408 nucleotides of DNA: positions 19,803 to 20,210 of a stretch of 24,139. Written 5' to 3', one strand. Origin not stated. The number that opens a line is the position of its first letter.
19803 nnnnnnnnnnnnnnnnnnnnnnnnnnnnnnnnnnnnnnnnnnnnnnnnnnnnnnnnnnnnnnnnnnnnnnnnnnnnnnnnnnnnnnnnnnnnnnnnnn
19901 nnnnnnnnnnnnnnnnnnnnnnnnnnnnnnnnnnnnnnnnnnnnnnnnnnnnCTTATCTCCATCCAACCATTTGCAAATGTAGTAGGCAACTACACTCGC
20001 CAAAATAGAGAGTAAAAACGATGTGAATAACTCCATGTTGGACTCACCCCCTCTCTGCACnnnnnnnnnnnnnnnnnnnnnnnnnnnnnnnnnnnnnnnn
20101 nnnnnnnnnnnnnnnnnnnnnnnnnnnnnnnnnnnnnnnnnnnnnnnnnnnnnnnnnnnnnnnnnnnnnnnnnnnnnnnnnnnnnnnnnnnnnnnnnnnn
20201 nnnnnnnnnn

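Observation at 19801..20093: Unannotated Fst/par(pAD1)-like type I toxin-antitoxin locus with direct-repeat complementarity and a shared bidirectional terminator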

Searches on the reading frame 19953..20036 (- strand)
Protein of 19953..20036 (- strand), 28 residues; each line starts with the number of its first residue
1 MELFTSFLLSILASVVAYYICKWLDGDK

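Call 4: search_protein_families(library=pfam, proteins=[window:19953-20036:-], max_evalue=10)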
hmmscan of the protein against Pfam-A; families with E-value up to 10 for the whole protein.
seq(28 aa): 2 families
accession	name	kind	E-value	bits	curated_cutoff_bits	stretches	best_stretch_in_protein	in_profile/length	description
PF16083.10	Phage_holin_3_3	-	0.13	12.9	28.4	1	2-25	30-53/78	LydA holin phage, holin superfamily III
PF09926.15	DUF2158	-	0.14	12.4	22.3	1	14-28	24-38/50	Uncharacterized small protein (DUF2158)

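Call 5: search_protein_families(library=ncbifam, proteins=[window:19953-20036:-], max_evalue=10)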
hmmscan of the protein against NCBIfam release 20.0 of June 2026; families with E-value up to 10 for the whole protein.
seq(28 aa): 1 family
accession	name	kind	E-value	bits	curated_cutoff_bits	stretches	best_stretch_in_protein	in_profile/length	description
NF047374.1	CD_typeI_toxin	equivalog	0.00037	20.8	60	1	6-21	3-18/51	type I toxin-antitoxin system toxin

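Call 37: search_dna_similar(query=window:19953-20036:-, collection=plasmids, mode=protein, max_evalue=1, max_rows=60)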
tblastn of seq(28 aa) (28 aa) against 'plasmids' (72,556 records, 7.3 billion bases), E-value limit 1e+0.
Records with a match: 271; places in all: 277; records where one place covers at least 80% of the query: 234.
Best place of each record, by identity: 90-95% 1; 80-90% 7; 60-80% 36; <60% 227.
By first word of the organism name: Enterococcus 207; Streptococcus 36; uncultured 7; Ligilactobacillus 7; Aerococcus 5; Lactococcus 2; Carnobacterium 2; Waltera 1; Clostridium 1; Mediterraneibacter 1; and 2 more.
By predicted mobility (MOB-suite, as given by PLSDB): conjugative 159; non-mobilizable 75; mobilizable 37.
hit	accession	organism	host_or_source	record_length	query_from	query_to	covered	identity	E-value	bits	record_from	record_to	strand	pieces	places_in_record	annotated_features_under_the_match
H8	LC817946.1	Waltera intestinalis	Homo sapiens,Genome Sequencing,feces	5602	1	28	100%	85.7%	8e-9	54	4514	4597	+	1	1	none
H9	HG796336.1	uncultured bacterium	-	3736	1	28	100%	75.0%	1e-6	48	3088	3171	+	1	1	none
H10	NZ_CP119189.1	Clostridium perfringens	goat,fecal sample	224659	1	28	100%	71.4%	2e-5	44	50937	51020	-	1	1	none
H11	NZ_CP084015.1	Mediterraneibacter gnavus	Homo sapiens,pure culture,human feces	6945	1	27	96%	74.1%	4e-5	44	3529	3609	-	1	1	none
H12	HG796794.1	uncultured bacterium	-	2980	1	25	89%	76.0%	1e-4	42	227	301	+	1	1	none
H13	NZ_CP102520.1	Ligilactobacillus salivarius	Homo sapiens,Cell culture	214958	6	25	71%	90.0%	1e-3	40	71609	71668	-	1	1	none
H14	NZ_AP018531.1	Butyricicoccus sp. GAM44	Homo sapiens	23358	1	26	93%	65.4%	8e-4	40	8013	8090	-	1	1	none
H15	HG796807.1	uncultured bacterium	-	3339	1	25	89%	68.0%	2e-2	36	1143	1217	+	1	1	none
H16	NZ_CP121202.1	Streptococcus pluranimalium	Pig,tissue sample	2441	1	28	100%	57.1%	5e-3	38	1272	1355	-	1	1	none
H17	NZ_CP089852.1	Ligilactobacillus salivarius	Pig,faecal sample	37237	6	25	71%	80.0%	5e-3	38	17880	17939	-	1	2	none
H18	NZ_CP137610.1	Ligilactobacillus salivarius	cell culture,the intestine of a broiler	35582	6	25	71%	80.0%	5e-3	38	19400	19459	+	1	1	none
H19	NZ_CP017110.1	Ligilactobacillus salivarius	Gallus gallus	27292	6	25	71%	80.0%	5e-3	38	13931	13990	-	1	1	none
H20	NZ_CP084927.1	Ligilactobacillus salivarius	Homo sapiens,mixed culture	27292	6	25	71%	80.0%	5e-3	38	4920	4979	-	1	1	none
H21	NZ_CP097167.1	Ligilactobacillus salivarius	Homo sapiens,single cell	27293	6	25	71%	80.0%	5e-3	38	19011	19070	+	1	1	none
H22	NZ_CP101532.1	Ligilactobacillus salivarius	Xinyang black-feather laying hens,mixed ...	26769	6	25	71%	80.0%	5e-3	38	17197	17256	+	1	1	none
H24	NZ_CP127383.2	Aerococcus tenax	Homo sapiens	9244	1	27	96%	55.6%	7e-3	37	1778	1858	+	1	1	none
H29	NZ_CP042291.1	Enterococcus hirae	pig,Anal swab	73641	1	25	89%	60.0%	3e-2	35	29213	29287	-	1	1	none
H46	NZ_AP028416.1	Enterococcus faecium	Homo sapiens,assembly,Necrosectomy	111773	3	25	82%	56.5%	9e-1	31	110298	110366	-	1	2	none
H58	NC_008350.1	Streptococcus pneumoniae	-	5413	8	26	68%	68.4%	4e-1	32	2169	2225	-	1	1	none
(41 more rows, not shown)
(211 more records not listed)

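Call 38: list_cluster_members(proteins=[window:19953-20036:-, window:19953-20060:-, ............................, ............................, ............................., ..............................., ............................, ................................])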
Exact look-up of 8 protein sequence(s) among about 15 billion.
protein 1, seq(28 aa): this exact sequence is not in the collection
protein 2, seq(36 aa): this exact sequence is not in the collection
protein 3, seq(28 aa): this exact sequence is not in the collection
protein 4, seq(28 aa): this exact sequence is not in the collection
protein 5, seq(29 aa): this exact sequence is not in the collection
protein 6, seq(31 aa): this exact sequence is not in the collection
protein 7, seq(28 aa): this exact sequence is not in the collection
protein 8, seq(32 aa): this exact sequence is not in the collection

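Call 41: search_protein_families(library=pfam, alignment_id=A3, max_evalue=10)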
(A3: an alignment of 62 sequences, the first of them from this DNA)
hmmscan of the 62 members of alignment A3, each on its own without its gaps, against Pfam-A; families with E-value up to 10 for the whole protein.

A. member 1, seq(28 aa): 2 families
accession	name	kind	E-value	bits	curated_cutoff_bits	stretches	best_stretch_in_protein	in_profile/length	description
PF16083.10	Phage_holin_3_3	-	0.13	12.9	28.4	1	2-25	30-53/78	LydA holin phage, holin superfamily III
PF09926.15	DUF2158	-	0.14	12.4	22.3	1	14-28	24-38/50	Uncharacterized small protein (DUF2158)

B. families by the number of members that match (of 62 scanned): 15 families
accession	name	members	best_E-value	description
PF09926.15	DUF2158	27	0.014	Uncharacterized small protein (DUF2158)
PF16083.10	Phage_holin_3_3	15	0.014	LydA holin phage, holin superfamily III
PF09335.16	VTT_dom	11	0.019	VTT domain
PF18422.6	TNFR_16_TM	5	0.0061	Tumor necrosis factor receptor member 16 trans-membrane domain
PF09527.15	ATPase_gene1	4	0.0053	Putative F0F1-ATPase subunit Ca2+/Mg2+ transporter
PF13940.11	Ldr_toxin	4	0.052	Toxin Ldr, type I toxin-antitoxin system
PF11712.13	Vma12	4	0.057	Endoplasmic reticulum-based factor for assembly of V-ATPase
PF12822.12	ECF_trnsprt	3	0.079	ECF transporter, substrate-specific component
PF13056.11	DUF3918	1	0.0074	Protein of unknown function (DUF3918)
PF10215.14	Ost4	1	0.012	Oligosaccaryltransferase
PF22865.1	MgtS-like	1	0.064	Small protein MgtS-like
PF05931.16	AgrD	1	0.087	Staphylococcal AgrD protein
PF11245.13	DUF2544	1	0.13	Protein of unknown function (DUF2544)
PF18366.7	zf_ZIC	1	0.23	Zic proteins zinc finger domain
PF13134.11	DUF3948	1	0.34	Protein of unknown function (DUF3948)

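Call 42: search_solved_structures(query=A3, max_evalue=10, show_alignments=3)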
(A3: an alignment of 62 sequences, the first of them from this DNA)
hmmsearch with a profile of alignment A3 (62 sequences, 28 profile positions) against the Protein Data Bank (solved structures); distinct sequences matched with E-value up to 10: 0.

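Call 48: get_annotated_region(hit=H29, flank=400)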
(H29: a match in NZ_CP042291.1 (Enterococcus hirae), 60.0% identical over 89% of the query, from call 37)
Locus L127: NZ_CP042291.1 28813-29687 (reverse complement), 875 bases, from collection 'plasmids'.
description: Enterococcus hirae strain HDC14-2 plasmid pHDC14-2.74K, complete sequence
organism: Enterococcus hirae (NCBI taxid 1354)
taxonomy: Bacteria; Bacillota; Bacilli; Lactobacillales; Enterococcaceae; Enterococcus; Enterococcus hirae
host: -; source: pig,Anal swab; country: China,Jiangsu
typing (MOB-suite, as given by PLSDB): non-mobilizable
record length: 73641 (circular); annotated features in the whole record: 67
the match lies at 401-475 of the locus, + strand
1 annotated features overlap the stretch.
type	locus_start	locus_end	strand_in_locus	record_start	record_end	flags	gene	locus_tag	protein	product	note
CDS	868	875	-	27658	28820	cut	-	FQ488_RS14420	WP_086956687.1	IS3 family transposase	-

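Call 49: get_annotated_region(hit=H46, flank=400)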
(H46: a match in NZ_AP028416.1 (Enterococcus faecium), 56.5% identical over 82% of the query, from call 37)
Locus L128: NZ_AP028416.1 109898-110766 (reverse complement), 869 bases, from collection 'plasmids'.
description: Enterococcus faecium strain 8419 plasmid pSU8419_1, complete sequence
organism: Enterococcus faecium (NCBI taxid 1352)
taxonomy: Bacteria; Bacillota; Bacilli; Lactobacillales; Enterococcaceae; Enterococcus; Enterococcus faecium
host: -; source: Homo sapiens,assembly,Necrosectomy; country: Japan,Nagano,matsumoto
typing (MOB-suite, as given by PLSDB): non-mobilizable; replicon rep_cluster_893
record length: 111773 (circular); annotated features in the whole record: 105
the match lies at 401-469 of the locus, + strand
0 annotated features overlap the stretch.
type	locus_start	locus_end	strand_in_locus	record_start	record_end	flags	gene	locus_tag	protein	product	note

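Call 50: get_annotated_region(hit=H58, flank=400)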
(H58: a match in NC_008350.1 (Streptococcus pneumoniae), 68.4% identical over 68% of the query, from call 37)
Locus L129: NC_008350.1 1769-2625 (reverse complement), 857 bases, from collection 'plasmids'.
description: Streptococcus pneumoniae plasmid pSpnP1, complete sequence
organism: Streptococcus pneumoniae (NCBI taxid 1313)
taxonomy: Bacteria; Bacillota; Bacilli; Lactobacillales; Streptococcaceae; Streptococcus; Streptococcus pneumoniae
host: -; source: -; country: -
typing (MOB-suite, as given by PLSDB): non-mobilizable; replicon rep_cluster_1117
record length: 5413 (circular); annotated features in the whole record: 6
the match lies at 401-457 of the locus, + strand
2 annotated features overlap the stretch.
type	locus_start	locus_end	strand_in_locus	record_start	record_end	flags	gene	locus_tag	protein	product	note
CDS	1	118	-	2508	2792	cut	-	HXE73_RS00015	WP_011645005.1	hypothetical protein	-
CDS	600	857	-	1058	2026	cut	-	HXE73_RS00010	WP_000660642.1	protein rep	-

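Call 51: get_annotated_region(hit=H16, flank=400)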
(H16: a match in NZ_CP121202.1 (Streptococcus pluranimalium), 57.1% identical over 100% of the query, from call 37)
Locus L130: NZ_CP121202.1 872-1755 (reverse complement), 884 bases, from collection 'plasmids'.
description: Streptococcus pluranimalium strain SP28 plasmid pSP28, complete sequence
organism: Streptococcus pluranimalium (NCBI taxid 82348)
taxonomy: Bacteria; Bacillota; Bacilli; Lactobacillales; Streptococcaceae; Streptococcus; Streptococcus pluranimalium
host: -; source: Pig,tissue sample; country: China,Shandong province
typing (MOB-suite, as given by PLSDB): non-mobilizable
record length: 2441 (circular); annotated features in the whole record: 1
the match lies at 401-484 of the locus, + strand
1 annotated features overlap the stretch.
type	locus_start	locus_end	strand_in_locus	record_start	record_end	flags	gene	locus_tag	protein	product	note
CDS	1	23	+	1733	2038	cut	-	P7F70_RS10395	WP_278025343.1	hypothetical protein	-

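Call 52: get_annotated_region(hit=H24, flank=400)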
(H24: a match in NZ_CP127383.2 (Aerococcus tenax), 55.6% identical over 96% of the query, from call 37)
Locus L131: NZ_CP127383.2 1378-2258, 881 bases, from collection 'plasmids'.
description: Aerococcus tenax strain UMB3669 plasmid unnamed2, complete sequence
organism: Aerococcus tenax (NCBI taxid 3078812)
taxonomy: Bacteria; Bacillota; Bacilli; Lactobacillales; Aerococcaceae; Aerococcus; Aerococcus tenax
host: -; source: Homo sapiens; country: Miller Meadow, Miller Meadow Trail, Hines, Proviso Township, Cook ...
typing (MOB-suite, as given by PLSDB): non-mobilizable
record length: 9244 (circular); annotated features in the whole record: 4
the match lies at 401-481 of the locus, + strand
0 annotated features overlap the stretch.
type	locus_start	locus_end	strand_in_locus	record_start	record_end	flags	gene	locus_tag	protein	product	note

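Call 56: search_protein_families(library=ncbifam, alignment_id=A3, max_evalue=10)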
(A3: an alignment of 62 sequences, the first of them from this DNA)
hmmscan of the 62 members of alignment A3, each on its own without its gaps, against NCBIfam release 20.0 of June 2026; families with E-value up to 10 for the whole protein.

A. member 1, seq(28 aa): 1 family
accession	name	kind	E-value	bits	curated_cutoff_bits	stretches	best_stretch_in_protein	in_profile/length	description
NF047374.1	CD_typeI_toxin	equivalog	0.00037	20.8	60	1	6-21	3-18/51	type I toxin-antitoxin system toxin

B. families by the number of members that match (of 62 scanned): 7 families
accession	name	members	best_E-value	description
NF047374.1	CD_typeI_toxin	55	0.00011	type I toxin-antitoxin system toxin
NF007332.0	PRK09821.1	5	0.042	GntP family transporter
NF038035.1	lactGalph_entA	2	0.046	lactococcin G-alpha/enterocin 1071A family bacteriocin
TIGR01673.1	holin_LLH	2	0.072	phage holin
NF047378.1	photo_II_Psb35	1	0.067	photosystem II assembly protein Psb35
NF033476.1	tet_destruct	1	0.071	tetracycline destructase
NF009316.0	PRK12674.1-5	1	0.083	Na+/H+ antiporter subunit G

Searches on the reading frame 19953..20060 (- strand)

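Call 4: search_protein_families(library=pfam, proteins=[window:19953-20060:-], max_evalue=10)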
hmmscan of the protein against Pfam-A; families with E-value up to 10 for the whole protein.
seq(36 aa): 3 families
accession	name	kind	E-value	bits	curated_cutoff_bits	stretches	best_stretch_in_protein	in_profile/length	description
PF16083.10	Phage_holin_3_3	-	0.1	13.2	28.4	1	8-33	28-53/78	LydA holin phage, holin superfamily III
PF20153.4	DUF6535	-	0.15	12.3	23.9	1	8-32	94-118/177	Family of unknown function (DUF6535)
PF09926.15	DUF2158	-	0.18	12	22.3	1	21-36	23-38/50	Uncharacterized small protein (DUF2158)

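Call 5: search_protein_families(library=ncbifam, proteins=[window:19953-20060:-], max_evalue=10)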
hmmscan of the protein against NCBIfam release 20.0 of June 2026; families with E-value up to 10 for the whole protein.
seq(36 aa): 1 family
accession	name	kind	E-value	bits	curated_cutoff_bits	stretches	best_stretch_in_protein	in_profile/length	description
NF047374.1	CD_typeI_toxin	equivalog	0.00066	20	60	1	14-29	3-18/51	type I toxin-antitoxin system toxin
